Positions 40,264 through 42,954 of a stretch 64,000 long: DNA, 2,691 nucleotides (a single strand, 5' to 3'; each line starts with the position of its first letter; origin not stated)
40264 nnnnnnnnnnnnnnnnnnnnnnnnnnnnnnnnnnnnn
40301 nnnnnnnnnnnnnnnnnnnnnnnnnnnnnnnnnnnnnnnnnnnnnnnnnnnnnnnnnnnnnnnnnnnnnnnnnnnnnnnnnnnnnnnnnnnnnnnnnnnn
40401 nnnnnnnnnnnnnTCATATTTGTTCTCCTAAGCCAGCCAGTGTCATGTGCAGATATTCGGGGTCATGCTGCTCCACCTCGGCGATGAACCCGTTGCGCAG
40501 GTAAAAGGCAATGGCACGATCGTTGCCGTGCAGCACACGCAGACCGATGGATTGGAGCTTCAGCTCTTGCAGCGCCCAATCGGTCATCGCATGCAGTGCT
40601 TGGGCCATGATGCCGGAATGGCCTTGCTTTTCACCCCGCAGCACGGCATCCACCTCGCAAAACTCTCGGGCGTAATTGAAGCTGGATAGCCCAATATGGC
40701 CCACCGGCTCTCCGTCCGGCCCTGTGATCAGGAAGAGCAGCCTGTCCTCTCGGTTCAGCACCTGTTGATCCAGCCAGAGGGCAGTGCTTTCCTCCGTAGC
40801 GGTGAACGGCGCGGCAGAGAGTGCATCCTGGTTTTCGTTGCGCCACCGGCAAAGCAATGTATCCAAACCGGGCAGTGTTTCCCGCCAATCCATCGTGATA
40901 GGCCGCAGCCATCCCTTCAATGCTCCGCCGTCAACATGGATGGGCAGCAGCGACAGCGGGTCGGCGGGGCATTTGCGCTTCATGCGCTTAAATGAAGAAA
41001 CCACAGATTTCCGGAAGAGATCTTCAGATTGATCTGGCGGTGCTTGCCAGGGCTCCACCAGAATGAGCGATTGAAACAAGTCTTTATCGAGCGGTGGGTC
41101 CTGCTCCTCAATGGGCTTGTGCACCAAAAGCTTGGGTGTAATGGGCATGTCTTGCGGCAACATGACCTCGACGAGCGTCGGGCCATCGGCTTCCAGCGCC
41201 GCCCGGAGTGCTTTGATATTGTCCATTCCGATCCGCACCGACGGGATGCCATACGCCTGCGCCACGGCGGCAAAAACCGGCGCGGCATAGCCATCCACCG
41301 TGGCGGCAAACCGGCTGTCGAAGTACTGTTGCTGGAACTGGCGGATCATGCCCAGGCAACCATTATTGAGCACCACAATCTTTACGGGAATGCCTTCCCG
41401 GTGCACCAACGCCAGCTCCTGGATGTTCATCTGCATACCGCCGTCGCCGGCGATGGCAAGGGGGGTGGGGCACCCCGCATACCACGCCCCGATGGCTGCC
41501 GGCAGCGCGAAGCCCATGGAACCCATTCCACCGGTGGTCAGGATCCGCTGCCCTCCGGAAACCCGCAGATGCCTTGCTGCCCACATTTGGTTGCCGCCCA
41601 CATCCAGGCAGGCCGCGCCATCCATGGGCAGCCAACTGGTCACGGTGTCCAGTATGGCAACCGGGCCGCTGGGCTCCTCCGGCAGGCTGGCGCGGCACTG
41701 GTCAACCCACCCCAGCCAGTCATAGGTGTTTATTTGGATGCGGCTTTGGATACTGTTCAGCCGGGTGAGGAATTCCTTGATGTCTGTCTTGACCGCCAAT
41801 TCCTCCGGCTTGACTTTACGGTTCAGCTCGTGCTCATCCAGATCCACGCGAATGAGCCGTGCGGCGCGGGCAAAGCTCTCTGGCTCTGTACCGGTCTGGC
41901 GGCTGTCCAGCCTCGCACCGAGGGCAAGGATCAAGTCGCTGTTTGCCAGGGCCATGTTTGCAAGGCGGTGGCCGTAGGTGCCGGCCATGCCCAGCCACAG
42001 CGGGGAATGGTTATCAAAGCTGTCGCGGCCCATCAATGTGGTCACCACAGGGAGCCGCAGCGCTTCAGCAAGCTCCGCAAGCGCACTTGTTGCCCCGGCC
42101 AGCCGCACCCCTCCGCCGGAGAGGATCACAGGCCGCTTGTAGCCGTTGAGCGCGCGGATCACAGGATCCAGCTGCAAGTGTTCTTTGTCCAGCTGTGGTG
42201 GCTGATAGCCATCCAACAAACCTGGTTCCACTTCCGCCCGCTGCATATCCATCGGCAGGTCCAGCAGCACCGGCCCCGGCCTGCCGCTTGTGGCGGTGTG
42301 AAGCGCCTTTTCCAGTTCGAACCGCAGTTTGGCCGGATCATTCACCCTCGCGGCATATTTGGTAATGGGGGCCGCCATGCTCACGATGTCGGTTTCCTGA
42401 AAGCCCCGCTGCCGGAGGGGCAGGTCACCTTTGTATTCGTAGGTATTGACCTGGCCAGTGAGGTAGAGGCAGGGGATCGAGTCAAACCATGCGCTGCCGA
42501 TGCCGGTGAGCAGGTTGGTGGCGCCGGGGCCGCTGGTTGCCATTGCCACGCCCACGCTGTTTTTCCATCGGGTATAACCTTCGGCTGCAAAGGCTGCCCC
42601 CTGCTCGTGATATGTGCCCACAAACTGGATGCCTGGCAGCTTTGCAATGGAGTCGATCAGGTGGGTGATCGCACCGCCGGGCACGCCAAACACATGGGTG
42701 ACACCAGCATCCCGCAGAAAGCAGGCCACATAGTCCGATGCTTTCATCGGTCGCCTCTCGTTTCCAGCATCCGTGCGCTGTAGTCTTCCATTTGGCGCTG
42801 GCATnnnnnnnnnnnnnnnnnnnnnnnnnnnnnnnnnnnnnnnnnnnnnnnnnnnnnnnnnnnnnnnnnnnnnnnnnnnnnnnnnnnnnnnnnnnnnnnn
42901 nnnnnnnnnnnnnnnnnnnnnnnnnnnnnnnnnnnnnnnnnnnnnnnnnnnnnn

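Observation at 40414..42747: YerE/acetolactate-synthase-like ThDP enzyme fused to a GNAT domain inside a CDP-deoxysugar operon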

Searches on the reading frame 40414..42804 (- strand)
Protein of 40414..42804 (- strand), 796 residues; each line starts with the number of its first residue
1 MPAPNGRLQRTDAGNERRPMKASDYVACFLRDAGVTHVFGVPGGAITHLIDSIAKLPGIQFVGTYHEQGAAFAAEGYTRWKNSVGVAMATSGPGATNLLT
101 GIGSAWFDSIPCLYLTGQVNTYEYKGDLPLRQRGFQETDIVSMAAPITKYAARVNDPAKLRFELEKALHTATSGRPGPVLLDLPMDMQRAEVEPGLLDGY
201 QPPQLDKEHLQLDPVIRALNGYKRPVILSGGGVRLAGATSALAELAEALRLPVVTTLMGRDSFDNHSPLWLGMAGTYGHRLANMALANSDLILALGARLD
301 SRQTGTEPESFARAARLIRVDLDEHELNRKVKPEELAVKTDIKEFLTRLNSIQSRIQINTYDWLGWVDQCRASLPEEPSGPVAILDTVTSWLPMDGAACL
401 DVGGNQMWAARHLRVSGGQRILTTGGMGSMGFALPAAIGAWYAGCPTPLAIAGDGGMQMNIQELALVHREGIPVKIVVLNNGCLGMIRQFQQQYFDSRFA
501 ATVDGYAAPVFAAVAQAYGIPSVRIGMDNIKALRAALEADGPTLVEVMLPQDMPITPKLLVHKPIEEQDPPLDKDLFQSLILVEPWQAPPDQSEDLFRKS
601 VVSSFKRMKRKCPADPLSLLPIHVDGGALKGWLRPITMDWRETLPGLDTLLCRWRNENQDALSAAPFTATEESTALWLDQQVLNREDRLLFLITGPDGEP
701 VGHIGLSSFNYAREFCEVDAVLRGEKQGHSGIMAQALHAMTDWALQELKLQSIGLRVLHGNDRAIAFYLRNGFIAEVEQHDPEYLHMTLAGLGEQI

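Call 5: search_protein_families(library=pfam, proteins=[window:40414-42804:-], max_evalue=0.001)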
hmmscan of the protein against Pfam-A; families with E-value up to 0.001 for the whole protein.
window:40414-42804:- (796 aa): 5 families
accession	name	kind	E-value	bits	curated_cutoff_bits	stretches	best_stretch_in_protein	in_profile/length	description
PF02775.26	TPP_enzyme_C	-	4e-41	140.8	21.9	1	401-547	1-151/151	Thiamine pyrophosphate enzyme, C-terminal TPP binding domain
PF00205.28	TPP_enzyme_M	-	1.2e-40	138.8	30.4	1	214-349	3-137/137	Thiamine pyrophosphate enzyme, central domain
PF02776.23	TPP_enzyme_N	-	4.1e-37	127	26.8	1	20-143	1-119/119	Thiamine pyrophosphate enzyme, N-terminal TPP binding domain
PF13302.13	Acetyltransf_3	-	2.2e-12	48.3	25.4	1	648-773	13-137/138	Acetyltransferase (GNAT) domain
PF00583.31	Acetyltransf_1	-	2.2e-09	38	20.7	1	666-773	11-116/116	Acetyltransferase (GNAT) family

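Call 6: search_protein_families(library=ncbifam, proteins=[window:40414-42804:-], max_evalue=0.001)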
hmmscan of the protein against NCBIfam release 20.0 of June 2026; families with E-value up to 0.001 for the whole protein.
window:40414-42804:- (796 aa): 55 families (the best 25 are shown)
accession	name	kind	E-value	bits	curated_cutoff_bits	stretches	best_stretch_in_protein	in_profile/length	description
TIGR00118.1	acolac_lg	equivalog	2.9e-134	448.6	538.35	1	20-558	1-543/557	biosynthetic-type acetolactate synthase large subunit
NF006524.0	PRK08978.1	equivalog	8.8e-129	430.3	738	1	21-557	2-532/548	acetolactate synthase 2 catalytic subunit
NF004710.0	PRK06048.1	equivalog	1.4e-123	413.3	976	1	20-565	8-553/561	acetolactate synthase large subunit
NF005824.0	PRK07710.1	equivalog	1.4e-118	396.8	976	1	14-560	11-559/573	acetolactate synthase large subunit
NF004919.0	PRK06276.1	equivalog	6.7e-118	394.5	866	1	20-552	1-541/582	acetolactate synthase large subunit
NF005584.0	PRK07282.1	equivalog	1.2e-117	393.8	970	1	19-557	9-548/566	acetolactate synthase large subunit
NF005651.0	PRK07418.1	subfamily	1.2e-117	393.7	942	1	28-554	27-564/617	acetolactate synthase large subunit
NF005860.0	PRK07789.1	equivalog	8e-115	384.5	881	1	16-557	30-586/615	acetolactate synthase large subunit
NF005228.0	PRK06725.1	equivalog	1.5e-113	380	991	1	20-557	16-553/571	acetolactate synthase large subunit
NF006016.1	PRK08155.1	equivalog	8.4e-113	377.7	870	1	22-557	5-540/554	acetolactate synthase large subunit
NF006319.0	PRK08527.1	equivalog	6.3e-103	345.1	905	1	20-551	4-540/565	acetolactate synthase large subunit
NF005058.0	PRK06466.1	equivalog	5.5e-102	342.1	951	1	22-537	6-530/574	acetolactate synthase 3 large subunit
NF006581.0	PRK09107.1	equivalog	7e-102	341.6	974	1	15-547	6-551/595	acetolactate synthase 3 large subunit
NF005409.0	PRK06965.1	equivalog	1.5e-96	324.1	1035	1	18-537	19-548/587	acetolactate synthase 3 catalytic subunit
NF008431.0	PRK11269.1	equivalog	7.7e-94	315.3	791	1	20-526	4-526/591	glyoxylate carboligase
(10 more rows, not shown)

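Call 7: find_homologous_proteins(query=window:40414-42747:-, max_evalue=1e-10)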
Query window:40414-42747:- (777 aa): 8000 proteins with E <= 1e-10 among 8000 candidates; the best 120 are listed.
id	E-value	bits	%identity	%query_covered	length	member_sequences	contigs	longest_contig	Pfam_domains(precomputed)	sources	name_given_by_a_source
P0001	0.0e+0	1790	100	100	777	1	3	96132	PF02775.27,PF13302.14,PF02776.24,PF00205.29,PF00583.32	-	-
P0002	0.0e+0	1493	84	100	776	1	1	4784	PF02775.27,PF13302.14,PF02776.24,PF00205.29,PF00583.32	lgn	-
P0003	1.5e-277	941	58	99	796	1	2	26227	PF02775.27,PF13302.14,PF02776.24,PF00205.29,PF00583.32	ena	-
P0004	5.6e-253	860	54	97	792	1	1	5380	PF02775.27,PF13302.14,PF02776.24,PF00205.29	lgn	-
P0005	1.3e-251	855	54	97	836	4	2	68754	PF13420.14,PF02775.27,PF13302.14,PF02776.24,PF00205.29,PF00583.32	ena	-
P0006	1.7e-246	838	52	98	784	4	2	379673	PF02775.27,PF13302.14,PF02776.24,PF00205.29,PF00583.32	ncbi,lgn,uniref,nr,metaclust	ncbi:3D-(3,5/4)-trihydroxycyclohexane-1,2-dione hydrolase [Caprobacter fermentans]|uniref:3D-(3,5/4)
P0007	2.3e-244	831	52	99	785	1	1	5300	PF02775.27,PF13302.14,PF02776.24,PF00205.29,PF00583.32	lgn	-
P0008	4.3e-240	817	50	99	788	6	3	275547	PF02775.27,PF13302.14,PF02776.24,PF00205.29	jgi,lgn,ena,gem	-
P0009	8.1e-240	816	49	99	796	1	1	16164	PF02775.27,PF13302.14,PF02776.24,PF00205.29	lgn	-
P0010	1.1e-238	813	50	97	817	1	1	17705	PF02775.27,PF13302.14,PF02776.24,PF00205.29,PF00583.32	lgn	-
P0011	2.8e-233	795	50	97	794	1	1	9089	PF02775.27,PF13302.14,PF02776.24,PF00205.29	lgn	-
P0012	5.7e-233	794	50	97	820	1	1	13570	PF02775.27,PF13302.14,PF02776.24,PF00205.29,PF00583.32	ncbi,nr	ncbi:MAG: hypothetical protein K0R90_314 [Oscillospiraceae bacterium]|nr:hypothetical protein [Oscil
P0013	6.3e-230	784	49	97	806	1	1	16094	PF13420.14,PF02775.27,PF13302.14,PF02776.24,PF00205.29,PF00583.32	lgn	-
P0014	2.2e-216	739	59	73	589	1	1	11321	PF02775.27,PF02776.24,PF00205.29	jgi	jgi:acetolactate synthase-1/2/3 large subunit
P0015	3.8e-213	728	58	73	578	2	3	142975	PF02775.27,PF02776.24,PF00205.29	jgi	jgi:acetolactate synthase-1/2/3 large subunit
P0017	2.6e-205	702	57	73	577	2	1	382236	PF02775.27,PF02776.24,PF00205.29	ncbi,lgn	-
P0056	1.6e-192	660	53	73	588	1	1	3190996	PF02775.27,PF02776.24,PF00205.29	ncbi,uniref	ncbi:thiamine pyrophosphate-binding protein [Caproiciproducens sp. R2]|uniref:thiamine pyrophosphate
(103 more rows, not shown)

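Call 10: find_encoding_contigs(protein=P0001, flank=10000, max_places=3)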
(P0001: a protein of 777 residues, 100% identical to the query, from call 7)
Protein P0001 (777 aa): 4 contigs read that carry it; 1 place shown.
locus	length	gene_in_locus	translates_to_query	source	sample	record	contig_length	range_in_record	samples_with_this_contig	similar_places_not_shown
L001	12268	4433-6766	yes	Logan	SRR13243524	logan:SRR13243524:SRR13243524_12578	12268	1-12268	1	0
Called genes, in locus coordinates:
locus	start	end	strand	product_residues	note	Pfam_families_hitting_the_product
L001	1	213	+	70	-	?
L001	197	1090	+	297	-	-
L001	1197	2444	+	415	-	PF13641:Glyco_tranf_2_3, PF00535:Glycos_transf_2, PF10111:Glyco_tranf_2_2 (faint)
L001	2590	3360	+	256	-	PF00483:NTP_transferase, PF12804:NTP_transf_3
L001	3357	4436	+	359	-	PF01370:Epimerase, PF04321:RmlD_sub_bind (weak), PF07993:NAD_binding_4 (faint), PF16363:GDP_Man_Dehyd, PF02719:Polysacc_synt_2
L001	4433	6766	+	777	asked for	PF02776:TPP_enzyme_N, PF00205:TPP_enzyme_M, PF02775:TPP_enzyme_C, PF13302:Acetyltransf_3, PF00583:Acetyltransf_1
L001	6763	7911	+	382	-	PF00155:Aminotran_1_2, PF12897:Asp_aminotransf (faint), PF01041:DegT_DnrJ_EryC1, PF01053:Cys_Met_Meta_PP (weak)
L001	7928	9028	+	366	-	PF01041:DegT_DnrJ_EryC1, PF00155:Aminotran_1_2 (weak), PF01053:Cys_Met_Meta_PP (weak), PF00266:Aminotran_5, PF01212:Beta_elim_lyase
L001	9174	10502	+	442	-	PF01041:DegT_DnrJ_EryC1, PF01212:Beta_elim_lyase (weak)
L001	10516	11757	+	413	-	PF13641:Glyco_tranf_2_3, PF00535:Glycos_transf_2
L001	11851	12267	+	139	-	?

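Call 20: find_encoding_contigs(protein=P0006, flank=10000, max_places=1)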
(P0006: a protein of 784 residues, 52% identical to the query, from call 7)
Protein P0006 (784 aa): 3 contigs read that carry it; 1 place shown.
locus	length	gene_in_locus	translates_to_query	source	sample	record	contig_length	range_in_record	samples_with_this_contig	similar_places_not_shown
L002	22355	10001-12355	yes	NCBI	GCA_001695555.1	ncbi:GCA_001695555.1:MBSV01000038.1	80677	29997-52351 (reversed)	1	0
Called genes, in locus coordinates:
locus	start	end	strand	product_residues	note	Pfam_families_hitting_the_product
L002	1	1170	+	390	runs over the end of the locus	PF01546:Peptidase_M20, PF07687:M20_dimer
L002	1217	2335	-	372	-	-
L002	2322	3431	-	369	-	PF00535:Glycos_transf_2, PF13424:TPR_12 (faint), PF13432:TPR_16 (faint), PF14559:TPR_19 (faint), PF07719:TPR_2 (faint), PF13181:TPR_8 (faint), PF13428:TPR_14 (faint)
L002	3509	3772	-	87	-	PF18573:BclA_C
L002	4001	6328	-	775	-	-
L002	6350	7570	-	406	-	-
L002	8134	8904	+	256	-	PF00483:NTP_transferase, PF12804:NTP_transf_3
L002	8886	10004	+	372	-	PF01370:Epimerase, PF04321:RmlD_sub_bind (weak), PF07993:NAD_binding_4 (faint), PF16363:GDP_Man_Dehyd, PF02719:Polysacc_synt_2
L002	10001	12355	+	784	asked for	PF02776:TPP_enzyme_N, PF00205:TPP_enzyme_M, PF02775:TPP_enzyme_C, PF13302:Acetyltransf_3, PF00583:Acetyltransf_1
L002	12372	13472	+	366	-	PF01041:DegT_DnrJ_EryC1, PF00155:Aminotran_1_2 (weak), PF00266:Aminotran_5, PF01212:Beta_elim_lyase (weak)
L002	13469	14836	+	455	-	PF01041:DegT_DnrJ_EryC1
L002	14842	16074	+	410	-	PF00535:Glycos_transf_2, PF10111:Glyco_tranf_2_2 (weak), PF13641:Glyco_tranf_2_3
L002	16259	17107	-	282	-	PF23023:Anti-Pycsar_Apyc1 (faint), PF12706:Lactamase_B_2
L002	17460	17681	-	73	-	-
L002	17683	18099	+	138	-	PF01547:SBP_bac_1, PF13416:SBP_bac_8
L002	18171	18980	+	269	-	PF01547:SBP_bac_1, PF13416:SBP_bac_8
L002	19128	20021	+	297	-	PF00528:BPD_transp_1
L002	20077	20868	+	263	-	PF00528:BPD_transp_1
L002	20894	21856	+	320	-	PF00583:Acetyltransf_1 (weak), PF08445:FR47 (faint), PF13673:Acetyltransf_10 (faint), PF00583:Acetyltransf_1, PF13508:Acetyltransf_7 (weak)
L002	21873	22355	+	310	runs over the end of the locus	-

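Call 21: find_encoding_contigs(protein=P0008, flank=10000, max_places=1)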
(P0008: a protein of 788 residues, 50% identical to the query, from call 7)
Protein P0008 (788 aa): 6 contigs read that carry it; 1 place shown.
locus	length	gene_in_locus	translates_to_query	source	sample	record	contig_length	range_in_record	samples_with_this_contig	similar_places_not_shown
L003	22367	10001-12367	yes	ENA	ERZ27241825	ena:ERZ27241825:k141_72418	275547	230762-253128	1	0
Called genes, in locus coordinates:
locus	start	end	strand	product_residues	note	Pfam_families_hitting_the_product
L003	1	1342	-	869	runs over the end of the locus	PF01624:MutS_I, PF05188:MutS_II, PF05192:MutS_III, PF05190:MutS_IV, PF00488:MutS_V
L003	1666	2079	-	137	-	PF06133:Com_YlbF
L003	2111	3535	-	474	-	PF00919:UPF0004, PF04055:Radical_SAM, PF01938:TRAM (weak)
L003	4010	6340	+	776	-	PF19732:SpoIIE_N, PF07228:SpoIIE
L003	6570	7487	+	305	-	PF00198:2-oxoacid_dh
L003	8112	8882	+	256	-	PF00483:NTP_transferase, PF12804:NTP_transf_3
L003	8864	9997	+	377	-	PF04321:RmlD_sub_bind (weak), PF01073:3Beta_HSD, PF01370:Epimerase, PF16363:GDP_Man_Dehyd, PF02719:Polysacc_synt_2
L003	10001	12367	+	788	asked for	PF02776:TPP_enzyme_N, PF00205:TPP_enzyme_M, PF02775:TPP_enzyme_C, PF13302:Acetyltransf_3 (weak)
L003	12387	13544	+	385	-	PF00155:Aminotran_1_2, PF01053:Cys_Met_Meta_PP, PF00266:Aminotran_5, PF01041:DegT_DnrJ_EryC1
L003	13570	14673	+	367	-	PF00155:Aminotran_1_2, PF01041:DegT_DnrJ_EryC1, PF00266:Aminotran_5, PF01053:Cys_Met_Meta_PP (weak), PF01212:Beta_elim_lyase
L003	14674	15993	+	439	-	PF01041:DegT_DnrJ_EryC1, PF00155:Aminotran_1_2 (faint), PF01053:Cys_Met_Meta_PP (weak), PF01212:Beta_elim_lyase (weak)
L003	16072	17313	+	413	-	PF13641:Glyco_tranf_2_3, PF00535:Glycos_transf_2, PF10111:Glyco_tranf_2_2 (weak)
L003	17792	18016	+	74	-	PF13730:HTH_36 (weak)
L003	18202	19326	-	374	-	PF04055:Radical_SAM, PF13186:SPASM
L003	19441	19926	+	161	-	PF00583:Acetyltransf_1, PF13673:Acetyltransf_10 (weak), PF13508:Acetyltransf_7, PF08445:FR47 (weak)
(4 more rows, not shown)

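Call 22: find_encoding_contigs(protein=P0005, flank=10000, max_places=1)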
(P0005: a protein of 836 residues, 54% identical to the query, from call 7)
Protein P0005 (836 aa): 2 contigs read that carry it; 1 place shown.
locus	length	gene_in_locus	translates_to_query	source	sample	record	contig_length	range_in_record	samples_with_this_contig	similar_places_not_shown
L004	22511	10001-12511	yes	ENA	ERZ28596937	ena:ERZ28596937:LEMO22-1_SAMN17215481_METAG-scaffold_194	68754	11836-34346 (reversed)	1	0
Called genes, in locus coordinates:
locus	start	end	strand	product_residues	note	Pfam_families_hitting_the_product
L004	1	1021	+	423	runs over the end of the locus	PF04055:Radical_SAM, PF02579:Nitro_FeMo-Co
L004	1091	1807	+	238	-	PF00117:GATase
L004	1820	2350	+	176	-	PF01243:PNPOx_N, PF12900:Pyridox_ox_2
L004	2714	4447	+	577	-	PF01336:tRNA_anti-codon, PF00152:tRNA-synt_2, PF02938:GAD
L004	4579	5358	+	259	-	PF01026:TatD_DNase, PF04909:Amidohydro_2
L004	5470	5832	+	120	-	-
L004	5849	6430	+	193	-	PF00440:TetR_N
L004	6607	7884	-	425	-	PF13302:Acetyltransf_3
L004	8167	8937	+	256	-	PF00483:NTP_transferase, PF12804:NTP_transf_3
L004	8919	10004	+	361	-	PF01073:3Beta_HSD, PF01370:Epimerase, PF02719:Polysacc_synt_2, PF16363:GDP_Man_Dehyd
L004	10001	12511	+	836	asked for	PF02776:TPP_enzyme_N, PF00205:TPP_enzyme_M, PF02775:TPP_enzyme_C, PF00583:Acetyltransf_1, PF13302:Acetyltransf_3, PF13420:Acetyltransf_4 (weak)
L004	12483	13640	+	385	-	PF00155:Aminotran_1_2, PF01041:DegT_DnrJ_EryC1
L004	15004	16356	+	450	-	PF01041:DegT_DnrJ_EryC1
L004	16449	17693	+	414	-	PF00535:Glycos_transf_2, PF10111:Glyco_tranf_2_2 (faint), PF13641:Glyco_tranf_2_3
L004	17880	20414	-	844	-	PF14262:Cthe_2159, PF00395:SLH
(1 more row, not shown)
